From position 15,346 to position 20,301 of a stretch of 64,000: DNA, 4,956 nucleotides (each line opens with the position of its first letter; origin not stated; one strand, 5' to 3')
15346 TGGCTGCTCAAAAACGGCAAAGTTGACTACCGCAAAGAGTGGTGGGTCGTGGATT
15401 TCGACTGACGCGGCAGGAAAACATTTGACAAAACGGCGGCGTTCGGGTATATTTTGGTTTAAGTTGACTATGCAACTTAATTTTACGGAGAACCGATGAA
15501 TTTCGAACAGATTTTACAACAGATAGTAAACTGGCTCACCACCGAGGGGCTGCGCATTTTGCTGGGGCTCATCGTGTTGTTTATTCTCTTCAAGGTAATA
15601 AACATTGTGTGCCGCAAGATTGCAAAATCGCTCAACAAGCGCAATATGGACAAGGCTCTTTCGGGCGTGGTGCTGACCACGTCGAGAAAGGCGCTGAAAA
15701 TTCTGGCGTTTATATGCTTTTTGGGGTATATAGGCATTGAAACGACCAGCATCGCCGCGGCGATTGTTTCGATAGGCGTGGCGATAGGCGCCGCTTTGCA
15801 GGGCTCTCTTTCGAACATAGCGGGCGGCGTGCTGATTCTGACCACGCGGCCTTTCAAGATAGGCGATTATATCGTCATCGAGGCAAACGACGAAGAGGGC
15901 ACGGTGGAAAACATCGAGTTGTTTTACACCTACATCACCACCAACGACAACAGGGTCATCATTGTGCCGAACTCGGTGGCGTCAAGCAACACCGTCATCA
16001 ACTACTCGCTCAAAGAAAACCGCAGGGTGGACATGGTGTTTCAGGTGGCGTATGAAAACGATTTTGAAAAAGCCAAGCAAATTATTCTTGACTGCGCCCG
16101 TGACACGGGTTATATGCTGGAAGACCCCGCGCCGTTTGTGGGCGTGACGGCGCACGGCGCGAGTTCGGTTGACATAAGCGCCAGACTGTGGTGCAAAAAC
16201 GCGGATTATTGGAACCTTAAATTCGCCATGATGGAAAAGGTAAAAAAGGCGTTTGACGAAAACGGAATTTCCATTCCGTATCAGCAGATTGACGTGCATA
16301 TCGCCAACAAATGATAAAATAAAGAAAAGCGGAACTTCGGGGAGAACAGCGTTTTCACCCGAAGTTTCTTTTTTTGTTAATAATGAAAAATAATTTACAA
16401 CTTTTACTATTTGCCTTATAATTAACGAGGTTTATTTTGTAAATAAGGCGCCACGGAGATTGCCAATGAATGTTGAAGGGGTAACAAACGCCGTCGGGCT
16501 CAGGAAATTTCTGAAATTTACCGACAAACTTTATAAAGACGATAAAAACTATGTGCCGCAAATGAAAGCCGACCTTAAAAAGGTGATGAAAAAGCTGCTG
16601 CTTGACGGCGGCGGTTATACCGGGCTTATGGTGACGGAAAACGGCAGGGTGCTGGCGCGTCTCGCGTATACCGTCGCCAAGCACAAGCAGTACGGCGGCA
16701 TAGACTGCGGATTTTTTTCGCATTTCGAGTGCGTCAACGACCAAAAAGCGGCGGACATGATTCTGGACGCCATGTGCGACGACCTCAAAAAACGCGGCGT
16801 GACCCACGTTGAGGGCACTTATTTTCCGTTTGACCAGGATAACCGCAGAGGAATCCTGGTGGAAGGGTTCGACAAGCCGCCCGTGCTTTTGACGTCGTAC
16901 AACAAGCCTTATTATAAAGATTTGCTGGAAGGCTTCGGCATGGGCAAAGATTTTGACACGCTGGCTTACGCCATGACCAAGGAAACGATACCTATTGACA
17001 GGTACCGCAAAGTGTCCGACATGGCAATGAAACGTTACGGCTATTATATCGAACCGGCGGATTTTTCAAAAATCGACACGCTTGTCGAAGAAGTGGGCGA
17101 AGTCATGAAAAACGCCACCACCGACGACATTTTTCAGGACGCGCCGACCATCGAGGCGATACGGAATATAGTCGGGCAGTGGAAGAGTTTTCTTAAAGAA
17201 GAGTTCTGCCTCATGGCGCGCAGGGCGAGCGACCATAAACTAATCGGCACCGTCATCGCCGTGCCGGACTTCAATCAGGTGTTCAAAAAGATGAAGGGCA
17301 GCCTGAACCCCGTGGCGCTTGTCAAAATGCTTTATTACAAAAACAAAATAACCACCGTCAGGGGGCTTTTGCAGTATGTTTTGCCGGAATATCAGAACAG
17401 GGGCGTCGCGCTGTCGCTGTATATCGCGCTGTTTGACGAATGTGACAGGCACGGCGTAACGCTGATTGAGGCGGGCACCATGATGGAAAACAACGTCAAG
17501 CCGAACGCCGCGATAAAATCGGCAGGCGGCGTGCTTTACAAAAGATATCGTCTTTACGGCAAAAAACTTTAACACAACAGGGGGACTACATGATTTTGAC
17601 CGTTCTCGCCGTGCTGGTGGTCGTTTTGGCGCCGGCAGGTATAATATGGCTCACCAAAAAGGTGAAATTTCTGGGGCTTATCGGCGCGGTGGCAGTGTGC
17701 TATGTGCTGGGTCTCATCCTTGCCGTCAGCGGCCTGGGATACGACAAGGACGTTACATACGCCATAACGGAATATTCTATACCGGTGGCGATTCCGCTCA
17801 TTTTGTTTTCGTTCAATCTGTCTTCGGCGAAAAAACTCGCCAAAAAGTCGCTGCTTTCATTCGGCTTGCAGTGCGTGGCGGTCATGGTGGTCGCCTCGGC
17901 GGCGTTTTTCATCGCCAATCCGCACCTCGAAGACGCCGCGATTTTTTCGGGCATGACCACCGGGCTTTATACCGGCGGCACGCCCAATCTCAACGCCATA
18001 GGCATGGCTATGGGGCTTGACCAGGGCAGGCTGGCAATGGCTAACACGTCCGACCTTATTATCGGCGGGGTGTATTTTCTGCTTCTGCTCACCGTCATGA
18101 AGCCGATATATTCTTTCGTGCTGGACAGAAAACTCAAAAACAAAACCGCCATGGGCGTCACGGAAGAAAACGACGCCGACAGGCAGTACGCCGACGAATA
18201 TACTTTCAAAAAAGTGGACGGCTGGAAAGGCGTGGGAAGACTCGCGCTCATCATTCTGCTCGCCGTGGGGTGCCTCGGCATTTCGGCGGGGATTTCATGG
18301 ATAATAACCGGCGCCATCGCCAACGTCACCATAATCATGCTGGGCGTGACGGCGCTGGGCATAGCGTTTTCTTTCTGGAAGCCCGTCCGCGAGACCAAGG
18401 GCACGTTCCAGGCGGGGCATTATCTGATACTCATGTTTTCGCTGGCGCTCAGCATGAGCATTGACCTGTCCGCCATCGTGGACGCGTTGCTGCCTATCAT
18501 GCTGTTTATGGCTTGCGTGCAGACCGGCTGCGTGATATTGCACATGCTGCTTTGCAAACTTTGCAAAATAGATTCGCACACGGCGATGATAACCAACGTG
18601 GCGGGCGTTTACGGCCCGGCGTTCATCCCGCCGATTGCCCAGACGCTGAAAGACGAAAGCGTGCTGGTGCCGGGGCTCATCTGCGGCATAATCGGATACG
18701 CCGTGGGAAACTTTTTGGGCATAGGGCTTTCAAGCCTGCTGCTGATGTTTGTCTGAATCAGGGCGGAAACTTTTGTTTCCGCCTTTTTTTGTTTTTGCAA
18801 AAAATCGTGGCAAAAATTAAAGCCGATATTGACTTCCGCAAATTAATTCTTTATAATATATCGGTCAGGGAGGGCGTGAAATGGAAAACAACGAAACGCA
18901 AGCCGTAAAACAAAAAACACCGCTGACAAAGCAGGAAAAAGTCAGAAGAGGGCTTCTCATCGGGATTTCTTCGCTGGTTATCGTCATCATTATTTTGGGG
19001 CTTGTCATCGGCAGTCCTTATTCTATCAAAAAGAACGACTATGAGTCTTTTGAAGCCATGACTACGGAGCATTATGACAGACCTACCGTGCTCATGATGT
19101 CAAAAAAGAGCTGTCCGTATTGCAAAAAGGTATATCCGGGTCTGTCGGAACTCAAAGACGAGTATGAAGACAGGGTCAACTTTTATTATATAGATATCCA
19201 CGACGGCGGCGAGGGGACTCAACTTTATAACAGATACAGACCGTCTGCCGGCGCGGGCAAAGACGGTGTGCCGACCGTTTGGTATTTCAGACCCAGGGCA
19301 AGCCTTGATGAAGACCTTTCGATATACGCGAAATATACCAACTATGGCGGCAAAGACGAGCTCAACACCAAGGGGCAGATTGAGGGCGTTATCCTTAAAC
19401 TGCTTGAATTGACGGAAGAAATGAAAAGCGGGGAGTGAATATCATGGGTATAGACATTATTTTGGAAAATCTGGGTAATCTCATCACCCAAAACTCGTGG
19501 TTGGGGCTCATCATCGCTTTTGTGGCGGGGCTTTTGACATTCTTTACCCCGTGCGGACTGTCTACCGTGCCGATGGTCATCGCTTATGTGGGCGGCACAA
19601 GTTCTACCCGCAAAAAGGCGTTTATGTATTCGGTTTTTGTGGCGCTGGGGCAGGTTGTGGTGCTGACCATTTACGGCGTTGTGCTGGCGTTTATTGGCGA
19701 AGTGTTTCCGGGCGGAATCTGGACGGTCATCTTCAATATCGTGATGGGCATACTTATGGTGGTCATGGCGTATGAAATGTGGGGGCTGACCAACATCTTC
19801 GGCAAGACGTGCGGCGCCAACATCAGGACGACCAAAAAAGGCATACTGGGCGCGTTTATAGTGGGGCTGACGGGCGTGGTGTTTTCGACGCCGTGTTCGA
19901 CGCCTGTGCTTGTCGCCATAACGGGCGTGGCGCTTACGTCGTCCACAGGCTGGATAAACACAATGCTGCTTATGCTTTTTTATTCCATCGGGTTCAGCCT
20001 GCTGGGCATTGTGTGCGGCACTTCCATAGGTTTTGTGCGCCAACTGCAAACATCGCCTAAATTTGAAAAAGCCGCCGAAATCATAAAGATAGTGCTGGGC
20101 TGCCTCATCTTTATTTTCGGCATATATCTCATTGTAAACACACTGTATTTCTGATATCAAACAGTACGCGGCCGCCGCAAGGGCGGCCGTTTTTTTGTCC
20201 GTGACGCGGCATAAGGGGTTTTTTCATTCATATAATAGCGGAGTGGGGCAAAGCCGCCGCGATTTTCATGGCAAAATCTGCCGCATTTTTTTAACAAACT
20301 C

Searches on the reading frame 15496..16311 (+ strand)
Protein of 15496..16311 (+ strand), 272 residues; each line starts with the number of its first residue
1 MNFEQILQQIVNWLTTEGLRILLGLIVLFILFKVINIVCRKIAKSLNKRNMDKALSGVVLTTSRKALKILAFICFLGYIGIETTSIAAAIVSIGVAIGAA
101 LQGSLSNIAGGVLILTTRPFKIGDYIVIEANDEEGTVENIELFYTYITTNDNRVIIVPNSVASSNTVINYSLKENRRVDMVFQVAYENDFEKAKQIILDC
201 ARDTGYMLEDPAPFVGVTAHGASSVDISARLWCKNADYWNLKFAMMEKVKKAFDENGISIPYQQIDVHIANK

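Call 7: search_protein_families(library=pfam, proteins=[window:15496-16311:+], max_evalue=0.001)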
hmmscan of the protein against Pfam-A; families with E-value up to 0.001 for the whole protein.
window:15496-16311:+ (272 aa): 2 families
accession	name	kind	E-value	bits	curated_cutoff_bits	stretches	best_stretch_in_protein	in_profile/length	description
PF00924.24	MS_channel_2nd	-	4.4e-19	68.8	20.2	1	104-171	2-67/68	Mechanosensitive ion channel, beta-domain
PF21082.3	MS_channel_3rd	-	1.2e-15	58.1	21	1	178-260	1-88/88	Mechanosensitive ion channel MscS, C-terminal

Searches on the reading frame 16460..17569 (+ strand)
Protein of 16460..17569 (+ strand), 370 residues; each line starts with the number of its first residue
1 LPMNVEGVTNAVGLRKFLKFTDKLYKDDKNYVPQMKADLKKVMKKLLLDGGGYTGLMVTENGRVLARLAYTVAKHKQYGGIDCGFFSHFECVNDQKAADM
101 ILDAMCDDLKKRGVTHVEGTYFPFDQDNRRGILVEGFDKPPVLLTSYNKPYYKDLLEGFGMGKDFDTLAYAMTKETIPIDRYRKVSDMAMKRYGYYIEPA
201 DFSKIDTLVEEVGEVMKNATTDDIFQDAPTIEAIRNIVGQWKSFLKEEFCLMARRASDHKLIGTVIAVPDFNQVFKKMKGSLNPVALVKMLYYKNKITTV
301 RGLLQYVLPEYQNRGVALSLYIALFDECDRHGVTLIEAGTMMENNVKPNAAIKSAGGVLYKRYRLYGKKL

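Call 7: search_protein_families(library=pfam, proteins=[window:16460-17569:+], max_evalue=0.001)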
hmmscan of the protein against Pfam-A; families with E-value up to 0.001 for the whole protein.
window:16460-17569:+ (370 aa): 1 family
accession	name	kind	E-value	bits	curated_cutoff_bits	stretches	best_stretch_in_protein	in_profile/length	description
PF00583.31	Acetyltransf_1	-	8.5e-05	23.3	20.7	1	247-345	32-105/116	Acetyltransferase (GNAT) family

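Call 44: search_protein_families(library=ncbifam, proteins=[window:16460-17569:+], max_evalue=0.001)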
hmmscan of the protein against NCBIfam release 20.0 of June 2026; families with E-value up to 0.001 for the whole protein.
window:16460-17569:+ (370 aa): 0 families

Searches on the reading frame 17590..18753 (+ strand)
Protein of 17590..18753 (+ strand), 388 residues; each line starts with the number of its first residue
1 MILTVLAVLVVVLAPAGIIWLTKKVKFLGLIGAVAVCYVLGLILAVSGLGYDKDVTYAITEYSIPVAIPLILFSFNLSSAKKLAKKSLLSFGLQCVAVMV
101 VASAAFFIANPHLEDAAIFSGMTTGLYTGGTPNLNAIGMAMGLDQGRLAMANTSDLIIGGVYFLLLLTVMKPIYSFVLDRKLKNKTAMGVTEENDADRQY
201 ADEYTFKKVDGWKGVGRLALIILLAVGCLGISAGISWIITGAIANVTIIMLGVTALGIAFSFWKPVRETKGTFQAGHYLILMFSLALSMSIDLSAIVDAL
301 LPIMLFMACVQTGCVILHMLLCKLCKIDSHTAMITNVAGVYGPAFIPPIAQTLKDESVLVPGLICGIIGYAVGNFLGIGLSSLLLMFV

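Call 7: search_protein_families(library=pfam, proteins=[window:17590-18753:+], max_evalue=0.001)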
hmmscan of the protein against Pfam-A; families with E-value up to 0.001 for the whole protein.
window:17590-18753:+ (388 aa): 1 family
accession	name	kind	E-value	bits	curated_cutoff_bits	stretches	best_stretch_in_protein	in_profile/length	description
PF05684.17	DUF819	-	1.5e-30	107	27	1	14-387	6-379/379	Protein of unknown function (DUF819)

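Call 44: search_protein_families(library=ncbifam, proteins=[window:17590-18753:+], max_evalue=0.001)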
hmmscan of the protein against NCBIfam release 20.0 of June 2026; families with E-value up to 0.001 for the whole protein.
window:17590-18753:+ (388 aa): 0 families

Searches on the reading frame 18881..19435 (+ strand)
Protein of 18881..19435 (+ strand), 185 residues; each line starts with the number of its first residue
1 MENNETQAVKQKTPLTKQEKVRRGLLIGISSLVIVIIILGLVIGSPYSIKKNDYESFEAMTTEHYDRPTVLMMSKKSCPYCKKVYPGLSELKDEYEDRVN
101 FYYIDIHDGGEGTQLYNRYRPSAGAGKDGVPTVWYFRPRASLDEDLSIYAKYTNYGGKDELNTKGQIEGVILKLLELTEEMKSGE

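Call 7: search_protein_families(library=pfam, proteins=[window:18881-19435:+], max_evalue=0.001)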
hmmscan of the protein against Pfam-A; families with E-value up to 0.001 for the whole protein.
window:18881-19435:+ (185 aa): 4 families
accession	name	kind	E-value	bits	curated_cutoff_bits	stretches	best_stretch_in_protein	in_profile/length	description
PF13098.12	Thioredoxin_2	-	3e-05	24.7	27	1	67-139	6-85/104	Thioredoxin-like domain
PF00085.26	Thioredoxin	-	0.00018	21.9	23.5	1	55-108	8-60/103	Thioredoxin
PF00462.30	Glutaredoxin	-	0.00051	20.6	22.9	0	70-134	1-54/60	Glutaredoxin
PF13905.12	Thioredoxin_8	-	0.00085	20.1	27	0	67-108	2-45/94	Thioredoxin-like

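Call 44: search_protein_families(library=ncbifam, proteins=[window:18881-19435:+], max_evalue=0.001)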
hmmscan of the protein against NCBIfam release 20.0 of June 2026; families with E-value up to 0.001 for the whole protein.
window:18881-19435:+ (185 aa): 3 families
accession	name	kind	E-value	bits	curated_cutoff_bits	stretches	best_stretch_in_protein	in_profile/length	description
NF047697.1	ThioredTrxAClost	equivalog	0.00013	22.1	140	1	54-107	6-58/105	thioredoxin TrxA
TIGR02180.1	GRX_euk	equivalog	0.00052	20.2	87.25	0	70-114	1-43/84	glutaredoxin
NF008401.0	PRK11200.1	equivalog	0.00057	20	84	1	71-110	4-42/87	GrxA family glutaredoxin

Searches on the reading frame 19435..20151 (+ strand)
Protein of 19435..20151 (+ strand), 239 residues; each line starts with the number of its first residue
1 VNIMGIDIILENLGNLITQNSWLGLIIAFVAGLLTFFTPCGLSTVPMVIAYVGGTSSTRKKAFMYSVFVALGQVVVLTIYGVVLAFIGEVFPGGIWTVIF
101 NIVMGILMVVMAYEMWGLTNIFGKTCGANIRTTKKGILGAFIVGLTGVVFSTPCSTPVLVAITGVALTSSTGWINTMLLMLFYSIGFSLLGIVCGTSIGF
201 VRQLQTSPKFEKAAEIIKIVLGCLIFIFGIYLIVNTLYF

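Call 7: search_protein_families(library=pfam, proteins=[window:19435-20151:+], max_evalue=0.001)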
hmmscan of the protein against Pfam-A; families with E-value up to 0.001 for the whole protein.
window:19435-20151:+ (239 aa): 2 families
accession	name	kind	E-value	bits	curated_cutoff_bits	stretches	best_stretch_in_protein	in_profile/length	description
PF02683.22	DsbD_TM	-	8.6e-14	51.8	27.1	1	22-233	2-215/219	Cytochrome C biogenesis protein transmembrane domain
PF13386.12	DsbD_2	-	2.2e-07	31.4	24.9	1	27-223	1-198/199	Cytochrome C biogenesis protein transmembrane region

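Call 44: search_protein_families(library=ncbifam, proteins=[window:19435-20151:+], max_evalue=0.001)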
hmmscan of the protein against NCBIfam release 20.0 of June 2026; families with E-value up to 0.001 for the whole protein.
window:19435-20151:+ (239 aa): 3 families
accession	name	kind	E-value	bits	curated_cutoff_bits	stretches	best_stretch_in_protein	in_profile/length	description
NF040495.1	tranport_ArsG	equivalog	7.9e-10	38.5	200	1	21-236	3-224/225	aromatic aminobenezylarsenical efflux permease ArsG family transporter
NF045694.1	seleno_TsoB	exception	1.7e-06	26.4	805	1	23-233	183-391/572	rhodanese/DsbD fusion-like selenoprotein TsoB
NF001419.0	PRK00293.1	subfamily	2.3e-06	26.5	330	1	19-234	166-383/574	protein-disulfide reductase DsbD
